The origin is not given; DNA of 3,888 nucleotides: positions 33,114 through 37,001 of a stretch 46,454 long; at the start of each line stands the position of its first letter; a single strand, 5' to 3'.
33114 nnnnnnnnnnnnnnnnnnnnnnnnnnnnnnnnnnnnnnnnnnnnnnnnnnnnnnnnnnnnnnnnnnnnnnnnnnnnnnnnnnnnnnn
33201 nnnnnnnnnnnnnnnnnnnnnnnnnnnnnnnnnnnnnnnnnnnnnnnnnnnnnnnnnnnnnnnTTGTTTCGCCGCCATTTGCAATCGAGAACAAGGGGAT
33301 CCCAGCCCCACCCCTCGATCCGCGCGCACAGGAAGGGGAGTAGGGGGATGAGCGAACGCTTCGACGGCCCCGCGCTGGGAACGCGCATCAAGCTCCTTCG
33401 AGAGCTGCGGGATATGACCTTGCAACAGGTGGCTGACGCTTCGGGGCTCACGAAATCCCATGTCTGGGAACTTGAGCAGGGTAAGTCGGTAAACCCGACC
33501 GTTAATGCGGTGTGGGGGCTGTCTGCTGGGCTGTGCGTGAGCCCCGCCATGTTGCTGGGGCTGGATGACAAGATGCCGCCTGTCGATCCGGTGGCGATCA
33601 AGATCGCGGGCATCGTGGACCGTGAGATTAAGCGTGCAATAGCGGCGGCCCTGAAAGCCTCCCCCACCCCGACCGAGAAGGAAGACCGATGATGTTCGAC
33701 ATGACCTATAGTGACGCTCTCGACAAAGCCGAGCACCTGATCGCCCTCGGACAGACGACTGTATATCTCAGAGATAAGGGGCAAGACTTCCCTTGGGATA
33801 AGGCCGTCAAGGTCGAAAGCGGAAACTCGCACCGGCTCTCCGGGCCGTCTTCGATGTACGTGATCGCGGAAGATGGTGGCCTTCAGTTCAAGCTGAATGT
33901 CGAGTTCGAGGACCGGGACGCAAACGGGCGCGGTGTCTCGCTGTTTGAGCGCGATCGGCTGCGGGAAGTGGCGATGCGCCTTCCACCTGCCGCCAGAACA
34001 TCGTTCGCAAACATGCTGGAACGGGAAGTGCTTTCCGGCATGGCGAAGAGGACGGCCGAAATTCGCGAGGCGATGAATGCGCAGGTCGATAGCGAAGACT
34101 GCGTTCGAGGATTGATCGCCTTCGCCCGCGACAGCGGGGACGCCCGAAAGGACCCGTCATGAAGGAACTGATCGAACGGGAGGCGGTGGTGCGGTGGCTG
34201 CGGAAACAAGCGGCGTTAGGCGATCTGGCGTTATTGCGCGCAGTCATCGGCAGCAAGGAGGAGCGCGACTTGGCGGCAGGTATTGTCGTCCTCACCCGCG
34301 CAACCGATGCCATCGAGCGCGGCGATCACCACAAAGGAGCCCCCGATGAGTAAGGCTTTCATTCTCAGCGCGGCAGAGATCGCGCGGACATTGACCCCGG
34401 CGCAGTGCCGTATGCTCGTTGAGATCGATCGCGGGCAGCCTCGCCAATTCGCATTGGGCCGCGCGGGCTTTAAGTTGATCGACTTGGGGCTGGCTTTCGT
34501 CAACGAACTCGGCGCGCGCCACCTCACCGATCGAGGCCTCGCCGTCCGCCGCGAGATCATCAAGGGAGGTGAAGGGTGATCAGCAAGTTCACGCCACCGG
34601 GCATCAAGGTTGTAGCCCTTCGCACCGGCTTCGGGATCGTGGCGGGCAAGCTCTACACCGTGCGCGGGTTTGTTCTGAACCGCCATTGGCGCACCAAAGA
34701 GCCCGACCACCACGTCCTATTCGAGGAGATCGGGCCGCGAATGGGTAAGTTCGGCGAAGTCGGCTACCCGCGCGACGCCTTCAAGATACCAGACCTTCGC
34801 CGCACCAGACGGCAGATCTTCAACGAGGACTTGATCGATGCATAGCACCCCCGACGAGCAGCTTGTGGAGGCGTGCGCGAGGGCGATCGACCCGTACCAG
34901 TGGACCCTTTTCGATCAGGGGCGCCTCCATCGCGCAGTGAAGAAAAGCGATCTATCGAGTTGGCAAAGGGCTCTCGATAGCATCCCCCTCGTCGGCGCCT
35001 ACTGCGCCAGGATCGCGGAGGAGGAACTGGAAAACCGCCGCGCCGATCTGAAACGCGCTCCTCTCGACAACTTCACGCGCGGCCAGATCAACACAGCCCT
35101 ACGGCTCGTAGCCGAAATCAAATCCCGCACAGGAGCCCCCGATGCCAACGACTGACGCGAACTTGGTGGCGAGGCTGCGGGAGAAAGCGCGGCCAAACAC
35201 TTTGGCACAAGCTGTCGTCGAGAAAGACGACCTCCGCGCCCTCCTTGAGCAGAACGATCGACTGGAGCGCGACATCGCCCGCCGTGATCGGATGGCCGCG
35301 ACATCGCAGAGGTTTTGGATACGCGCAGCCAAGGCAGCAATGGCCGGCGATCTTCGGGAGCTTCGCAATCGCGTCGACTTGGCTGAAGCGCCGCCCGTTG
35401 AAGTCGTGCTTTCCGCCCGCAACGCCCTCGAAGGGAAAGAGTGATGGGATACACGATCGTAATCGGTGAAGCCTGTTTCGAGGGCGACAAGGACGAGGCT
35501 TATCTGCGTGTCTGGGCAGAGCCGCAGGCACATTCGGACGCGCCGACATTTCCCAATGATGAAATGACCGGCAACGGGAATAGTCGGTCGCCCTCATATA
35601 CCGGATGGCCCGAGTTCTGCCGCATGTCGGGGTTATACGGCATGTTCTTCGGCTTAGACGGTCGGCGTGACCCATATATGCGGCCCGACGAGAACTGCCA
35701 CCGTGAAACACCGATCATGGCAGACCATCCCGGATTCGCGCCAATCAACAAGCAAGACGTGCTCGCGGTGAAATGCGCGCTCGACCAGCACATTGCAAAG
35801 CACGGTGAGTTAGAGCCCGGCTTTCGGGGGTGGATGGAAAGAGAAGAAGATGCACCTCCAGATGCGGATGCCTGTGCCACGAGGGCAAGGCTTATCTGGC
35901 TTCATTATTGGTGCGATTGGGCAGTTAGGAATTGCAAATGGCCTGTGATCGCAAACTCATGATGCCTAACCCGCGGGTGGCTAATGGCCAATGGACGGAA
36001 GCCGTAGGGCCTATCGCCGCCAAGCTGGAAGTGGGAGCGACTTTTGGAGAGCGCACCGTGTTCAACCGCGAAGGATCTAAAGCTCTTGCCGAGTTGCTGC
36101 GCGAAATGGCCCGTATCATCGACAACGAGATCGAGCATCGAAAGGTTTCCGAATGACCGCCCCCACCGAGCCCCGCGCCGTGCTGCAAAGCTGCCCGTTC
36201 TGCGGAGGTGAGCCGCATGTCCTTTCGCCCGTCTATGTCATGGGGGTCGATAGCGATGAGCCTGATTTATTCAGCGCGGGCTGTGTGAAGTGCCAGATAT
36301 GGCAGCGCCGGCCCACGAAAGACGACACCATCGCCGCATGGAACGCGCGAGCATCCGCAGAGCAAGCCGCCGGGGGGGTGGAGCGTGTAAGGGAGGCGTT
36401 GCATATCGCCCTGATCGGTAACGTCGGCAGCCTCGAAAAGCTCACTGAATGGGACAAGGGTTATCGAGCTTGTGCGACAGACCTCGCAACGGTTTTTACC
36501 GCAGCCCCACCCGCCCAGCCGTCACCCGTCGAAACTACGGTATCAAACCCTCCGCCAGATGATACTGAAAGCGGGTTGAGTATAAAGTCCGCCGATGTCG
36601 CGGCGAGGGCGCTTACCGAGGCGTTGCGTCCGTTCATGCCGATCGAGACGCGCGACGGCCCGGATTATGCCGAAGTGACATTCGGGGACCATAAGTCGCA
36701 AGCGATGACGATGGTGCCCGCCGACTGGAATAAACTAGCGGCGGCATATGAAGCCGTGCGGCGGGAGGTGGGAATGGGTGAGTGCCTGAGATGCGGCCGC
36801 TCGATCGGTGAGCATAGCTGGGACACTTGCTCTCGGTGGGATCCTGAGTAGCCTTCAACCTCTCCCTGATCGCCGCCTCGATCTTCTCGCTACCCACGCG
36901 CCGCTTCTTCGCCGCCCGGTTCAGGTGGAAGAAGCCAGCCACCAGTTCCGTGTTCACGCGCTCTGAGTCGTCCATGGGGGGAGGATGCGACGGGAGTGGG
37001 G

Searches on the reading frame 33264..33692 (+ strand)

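Call 75: search_protein_families(library=pfam, proteins=[window:33264-33692:+], max_evalue=0.01)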
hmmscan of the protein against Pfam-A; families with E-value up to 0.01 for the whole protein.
window:33264-33692:+ (142 aa): 2 families
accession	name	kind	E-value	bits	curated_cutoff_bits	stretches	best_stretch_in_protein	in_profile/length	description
PF13560.12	HTH_31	-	2e-09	38.1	27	1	37-96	1-60/64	Helix-turn-helix domain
PF01381.28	HTH_3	-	7.1e-07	29.6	23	1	42-94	1-52/55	Helix-turn-helix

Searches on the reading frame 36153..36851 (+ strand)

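Call 30: search_protein_families(library=pfam, proteins=[window:36153-36851:+], max_evalue=0.01)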
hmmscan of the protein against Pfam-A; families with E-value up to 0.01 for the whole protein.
window:36153-36851:+ (232 aa): 1 family
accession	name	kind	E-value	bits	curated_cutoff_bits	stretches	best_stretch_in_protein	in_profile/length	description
PF14354.12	Lar_restr_allev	-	0.00013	22.6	28.6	1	11-67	3-58/58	Restriction alleviation protein Lar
